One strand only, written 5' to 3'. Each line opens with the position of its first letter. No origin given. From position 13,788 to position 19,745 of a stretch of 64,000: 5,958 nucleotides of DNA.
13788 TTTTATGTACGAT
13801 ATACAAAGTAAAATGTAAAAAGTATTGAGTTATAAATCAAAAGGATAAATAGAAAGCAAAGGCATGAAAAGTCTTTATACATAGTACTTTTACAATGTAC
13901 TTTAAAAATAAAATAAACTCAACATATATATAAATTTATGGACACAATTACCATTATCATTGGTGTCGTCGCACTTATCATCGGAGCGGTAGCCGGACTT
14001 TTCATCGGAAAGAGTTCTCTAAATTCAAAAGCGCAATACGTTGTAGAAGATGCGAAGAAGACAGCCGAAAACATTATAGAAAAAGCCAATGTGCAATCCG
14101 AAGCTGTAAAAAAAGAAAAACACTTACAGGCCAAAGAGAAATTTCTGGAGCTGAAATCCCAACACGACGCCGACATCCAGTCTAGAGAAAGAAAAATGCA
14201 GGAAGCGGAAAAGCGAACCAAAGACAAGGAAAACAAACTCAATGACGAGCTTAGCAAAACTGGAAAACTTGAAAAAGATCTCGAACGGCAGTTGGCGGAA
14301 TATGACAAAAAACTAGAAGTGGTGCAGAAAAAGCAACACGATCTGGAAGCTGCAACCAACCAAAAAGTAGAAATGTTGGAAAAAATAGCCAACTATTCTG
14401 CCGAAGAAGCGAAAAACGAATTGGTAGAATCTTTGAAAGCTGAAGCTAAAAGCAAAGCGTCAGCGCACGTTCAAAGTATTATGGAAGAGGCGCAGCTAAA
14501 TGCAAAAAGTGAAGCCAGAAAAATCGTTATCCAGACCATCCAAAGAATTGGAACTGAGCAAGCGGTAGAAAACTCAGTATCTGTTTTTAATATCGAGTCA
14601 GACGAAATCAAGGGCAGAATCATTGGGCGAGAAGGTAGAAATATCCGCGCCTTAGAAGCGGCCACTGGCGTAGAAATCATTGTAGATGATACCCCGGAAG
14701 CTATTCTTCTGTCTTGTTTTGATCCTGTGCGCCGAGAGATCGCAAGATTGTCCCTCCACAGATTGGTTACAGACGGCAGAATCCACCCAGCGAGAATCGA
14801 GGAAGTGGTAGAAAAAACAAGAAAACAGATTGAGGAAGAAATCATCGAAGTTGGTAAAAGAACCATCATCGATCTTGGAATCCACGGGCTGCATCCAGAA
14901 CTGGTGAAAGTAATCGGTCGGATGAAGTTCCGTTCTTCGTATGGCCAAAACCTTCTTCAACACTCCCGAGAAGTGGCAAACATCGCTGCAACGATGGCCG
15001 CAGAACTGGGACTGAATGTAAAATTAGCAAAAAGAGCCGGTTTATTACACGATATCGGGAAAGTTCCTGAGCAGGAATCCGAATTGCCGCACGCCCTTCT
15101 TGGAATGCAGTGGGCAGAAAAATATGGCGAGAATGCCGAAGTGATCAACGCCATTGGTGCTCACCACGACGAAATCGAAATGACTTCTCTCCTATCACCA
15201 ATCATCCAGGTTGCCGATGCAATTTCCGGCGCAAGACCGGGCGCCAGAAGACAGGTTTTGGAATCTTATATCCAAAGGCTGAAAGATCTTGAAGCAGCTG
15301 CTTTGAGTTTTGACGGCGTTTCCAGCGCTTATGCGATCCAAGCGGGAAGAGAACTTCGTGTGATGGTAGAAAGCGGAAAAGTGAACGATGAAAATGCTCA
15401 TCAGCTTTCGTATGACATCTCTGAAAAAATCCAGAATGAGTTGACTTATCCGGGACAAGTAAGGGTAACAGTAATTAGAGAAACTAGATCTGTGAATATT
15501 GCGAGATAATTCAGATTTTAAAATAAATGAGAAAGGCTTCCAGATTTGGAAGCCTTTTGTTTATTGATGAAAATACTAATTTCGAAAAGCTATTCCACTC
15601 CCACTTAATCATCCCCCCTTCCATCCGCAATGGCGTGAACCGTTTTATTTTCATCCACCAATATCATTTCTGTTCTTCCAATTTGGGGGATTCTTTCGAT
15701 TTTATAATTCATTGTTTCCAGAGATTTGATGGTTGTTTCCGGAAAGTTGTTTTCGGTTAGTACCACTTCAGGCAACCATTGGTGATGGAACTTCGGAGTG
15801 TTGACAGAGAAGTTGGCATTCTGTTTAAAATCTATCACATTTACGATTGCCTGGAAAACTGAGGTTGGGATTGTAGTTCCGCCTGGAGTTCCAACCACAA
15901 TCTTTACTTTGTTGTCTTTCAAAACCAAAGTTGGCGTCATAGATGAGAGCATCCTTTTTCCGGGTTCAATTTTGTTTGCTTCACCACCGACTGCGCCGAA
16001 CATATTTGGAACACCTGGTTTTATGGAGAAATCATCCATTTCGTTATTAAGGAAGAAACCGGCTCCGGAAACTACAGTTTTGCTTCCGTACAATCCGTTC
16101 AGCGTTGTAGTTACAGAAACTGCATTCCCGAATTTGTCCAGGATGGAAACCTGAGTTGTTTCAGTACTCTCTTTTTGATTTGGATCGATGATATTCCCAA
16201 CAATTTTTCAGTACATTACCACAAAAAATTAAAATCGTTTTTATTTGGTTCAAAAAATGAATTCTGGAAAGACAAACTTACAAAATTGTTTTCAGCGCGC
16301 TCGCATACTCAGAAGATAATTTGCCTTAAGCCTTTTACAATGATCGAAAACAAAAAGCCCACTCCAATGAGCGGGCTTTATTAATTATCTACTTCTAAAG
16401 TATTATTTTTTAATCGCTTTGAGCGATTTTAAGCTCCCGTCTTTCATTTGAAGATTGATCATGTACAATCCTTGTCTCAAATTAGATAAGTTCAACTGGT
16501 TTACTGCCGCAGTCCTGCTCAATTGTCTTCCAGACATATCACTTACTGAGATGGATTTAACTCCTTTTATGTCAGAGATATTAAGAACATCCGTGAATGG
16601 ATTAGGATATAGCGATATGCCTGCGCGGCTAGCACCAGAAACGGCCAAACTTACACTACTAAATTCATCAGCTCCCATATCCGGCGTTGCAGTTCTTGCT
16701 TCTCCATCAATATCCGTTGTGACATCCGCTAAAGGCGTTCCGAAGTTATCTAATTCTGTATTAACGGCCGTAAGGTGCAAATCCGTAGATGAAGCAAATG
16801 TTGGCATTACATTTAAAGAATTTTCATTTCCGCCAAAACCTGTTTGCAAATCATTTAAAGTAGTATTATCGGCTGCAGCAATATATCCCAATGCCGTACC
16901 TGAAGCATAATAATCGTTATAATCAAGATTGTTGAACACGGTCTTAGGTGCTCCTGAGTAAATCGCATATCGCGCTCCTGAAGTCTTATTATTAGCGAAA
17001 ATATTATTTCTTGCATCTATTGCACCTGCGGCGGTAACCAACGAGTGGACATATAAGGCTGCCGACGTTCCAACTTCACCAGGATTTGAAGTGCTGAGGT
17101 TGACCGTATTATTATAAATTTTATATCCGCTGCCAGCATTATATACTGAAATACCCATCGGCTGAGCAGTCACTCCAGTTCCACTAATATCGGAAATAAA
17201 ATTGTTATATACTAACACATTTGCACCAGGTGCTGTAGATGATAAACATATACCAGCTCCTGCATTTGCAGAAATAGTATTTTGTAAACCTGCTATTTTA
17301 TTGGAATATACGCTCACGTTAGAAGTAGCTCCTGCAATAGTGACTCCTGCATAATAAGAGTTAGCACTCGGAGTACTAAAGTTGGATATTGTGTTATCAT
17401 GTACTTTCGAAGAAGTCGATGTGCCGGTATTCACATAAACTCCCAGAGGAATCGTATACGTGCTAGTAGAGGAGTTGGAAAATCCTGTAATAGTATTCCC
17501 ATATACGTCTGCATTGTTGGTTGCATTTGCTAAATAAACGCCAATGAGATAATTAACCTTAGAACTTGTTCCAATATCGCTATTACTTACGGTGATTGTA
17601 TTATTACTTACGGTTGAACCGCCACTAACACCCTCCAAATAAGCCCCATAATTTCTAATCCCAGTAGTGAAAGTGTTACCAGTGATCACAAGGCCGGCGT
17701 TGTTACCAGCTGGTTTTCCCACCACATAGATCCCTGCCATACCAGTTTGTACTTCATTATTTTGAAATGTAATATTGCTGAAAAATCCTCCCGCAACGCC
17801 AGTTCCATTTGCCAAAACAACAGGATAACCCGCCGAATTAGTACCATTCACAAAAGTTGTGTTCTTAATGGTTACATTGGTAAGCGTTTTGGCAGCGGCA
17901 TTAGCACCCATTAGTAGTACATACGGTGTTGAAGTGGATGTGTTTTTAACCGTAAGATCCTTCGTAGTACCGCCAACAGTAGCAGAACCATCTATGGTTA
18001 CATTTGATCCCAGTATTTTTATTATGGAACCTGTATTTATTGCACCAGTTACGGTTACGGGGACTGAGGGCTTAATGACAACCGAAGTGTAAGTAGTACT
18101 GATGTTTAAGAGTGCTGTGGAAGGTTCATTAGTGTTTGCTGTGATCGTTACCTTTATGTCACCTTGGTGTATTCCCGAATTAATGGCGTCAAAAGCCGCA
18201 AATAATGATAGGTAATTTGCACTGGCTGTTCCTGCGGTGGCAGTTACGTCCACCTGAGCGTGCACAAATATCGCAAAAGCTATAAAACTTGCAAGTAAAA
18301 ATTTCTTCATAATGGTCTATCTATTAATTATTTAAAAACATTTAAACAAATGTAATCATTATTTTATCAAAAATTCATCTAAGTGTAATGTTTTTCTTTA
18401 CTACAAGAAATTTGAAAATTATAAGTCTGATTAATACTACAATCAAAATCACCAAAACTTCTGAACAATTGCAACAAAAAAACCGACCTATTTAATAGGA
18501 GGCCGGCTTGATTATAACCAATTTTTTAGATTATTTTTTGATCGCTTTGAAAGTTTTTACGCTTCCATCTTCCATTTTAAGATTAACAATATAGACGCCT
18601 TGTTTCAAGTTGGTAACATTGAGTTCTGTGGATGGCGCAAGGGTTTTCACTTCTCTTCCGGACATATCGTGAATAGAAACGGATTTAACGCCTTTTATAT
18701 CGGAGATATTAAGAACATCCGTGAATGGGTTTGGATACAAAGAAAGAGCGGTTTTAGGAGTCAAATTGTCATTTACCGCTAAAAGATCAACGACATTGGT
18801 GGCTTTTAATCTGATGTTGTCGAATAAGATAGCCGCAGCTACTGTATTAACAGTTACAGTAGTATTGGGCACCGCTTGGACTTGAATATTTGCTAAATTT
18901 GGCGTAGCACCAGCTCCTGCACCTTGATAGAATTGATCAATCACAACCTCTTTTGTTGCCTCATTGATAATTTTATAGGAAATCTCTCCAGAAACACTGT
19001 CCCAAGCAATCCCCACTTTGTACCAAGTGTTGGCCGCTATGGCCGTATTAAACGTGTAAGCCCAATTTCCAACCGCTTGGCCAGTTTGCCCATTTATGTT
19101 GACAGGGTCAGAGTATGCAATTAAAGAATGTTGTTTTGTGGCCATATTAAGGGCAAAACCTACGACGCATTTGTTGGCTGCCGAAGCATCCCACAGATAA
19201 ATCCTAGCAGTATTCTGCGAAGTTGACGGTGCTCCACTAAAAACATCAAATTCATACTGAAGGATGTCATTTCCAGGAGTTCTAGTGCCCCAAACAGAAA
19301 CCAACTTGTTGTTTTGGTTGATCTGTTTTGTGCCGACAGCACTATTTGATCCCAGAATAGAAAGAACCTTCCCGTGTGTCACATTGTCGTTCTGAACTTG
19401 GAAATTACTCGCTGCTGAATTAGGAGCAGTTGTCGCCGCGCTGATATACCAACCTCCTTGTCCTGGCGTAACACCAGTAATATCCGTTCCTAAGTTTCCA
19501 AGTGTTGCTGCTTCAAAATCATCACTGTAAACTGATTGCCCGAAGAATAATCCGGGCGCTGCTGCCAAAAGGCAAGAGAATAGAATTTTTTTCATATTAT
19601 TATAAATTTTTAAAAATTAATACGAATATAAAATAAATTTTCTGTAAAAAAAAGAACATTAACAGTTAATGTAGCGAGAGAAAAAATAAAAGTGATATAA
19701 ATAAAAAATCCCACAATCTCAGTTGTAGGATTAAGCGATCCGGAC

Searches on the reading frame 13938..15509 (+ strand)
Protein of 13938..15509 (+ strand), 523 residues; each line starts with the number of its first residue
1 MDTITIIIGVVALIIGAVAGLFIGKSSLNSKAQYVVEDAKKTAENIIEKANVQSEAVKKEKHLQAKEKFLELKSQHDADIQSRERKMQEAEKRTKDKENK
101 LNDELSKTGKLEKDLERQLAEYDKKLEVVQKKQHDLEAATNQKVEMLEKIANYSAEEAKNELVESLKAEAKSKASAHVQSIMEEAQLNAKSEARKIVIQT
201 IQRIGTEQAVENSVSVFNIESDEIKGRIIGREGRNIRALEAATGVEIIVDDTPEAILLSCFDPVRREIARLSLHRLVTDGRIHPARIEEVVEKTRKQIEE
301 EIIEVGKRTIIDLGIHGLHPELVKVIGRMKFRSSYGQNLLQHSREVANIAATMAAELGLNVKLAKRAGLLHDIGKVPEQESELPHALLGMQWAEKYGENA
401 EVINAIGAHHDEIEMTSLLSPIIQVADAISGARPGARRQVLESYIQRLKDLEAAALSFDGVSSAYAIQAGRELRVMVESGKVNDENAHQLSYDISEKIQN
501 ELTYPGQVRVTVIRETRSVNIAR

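Call 41: search_protein_families(library=pfam, proteins=[window:13938-15509:+], max_evalue=0.001)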
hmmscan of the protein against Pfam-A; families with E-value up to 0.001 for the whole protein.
window:13938-15509:+ (523 aa): 4 families
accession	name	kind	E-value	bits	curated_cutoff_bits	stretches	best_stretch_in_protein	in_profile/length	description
PF12072.13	RNase_Y_N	-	6.2e-33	114.4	32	1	5-207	2-200/201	RNase Y N-terminal region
PF01966.28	HD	-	1.3e-19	71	22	1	340-430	2-114/116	HD domain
PF00013.35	KH_1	-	2.4e-06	27.7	21.5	1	224-259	10-51/66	KH domain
PF08668.18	HDOD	-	4.5e-05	23.5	22.9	1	337-377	93-134/196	HDOD domain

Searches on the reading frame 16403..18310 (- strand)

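Call 39: search_protein_families(library=pfam, proteins=[window:16403-18310:-], max_evalue=0.001)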
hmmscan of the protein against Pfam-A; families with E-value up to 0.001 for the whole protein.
window:16403-18310:- (635 aa): 1 family
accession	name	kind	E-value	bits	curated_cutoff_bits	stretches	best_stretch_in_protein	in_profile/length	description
PF18962.6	Por_Secre_tail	-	1.7e-10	41.5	27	1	567-627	1-69/75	Secretion system C-terminal sorting domain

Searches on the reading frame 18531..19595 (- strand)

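Call 39: search_protein_families(library=pfam, proteins=[window:18531-19595:-], max_evalue=0.001)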
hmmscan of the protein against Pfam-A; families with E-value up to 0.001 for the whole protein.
window:18531-19595:- (354 aa): 1 family
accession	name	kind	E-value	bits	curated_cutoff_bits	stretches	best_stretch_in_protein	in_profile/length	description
PF18962.6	Por_Secre_tail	-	4.4e-12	46.6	27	1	286-346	1-69/75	Secretion system C-terminal sorting domain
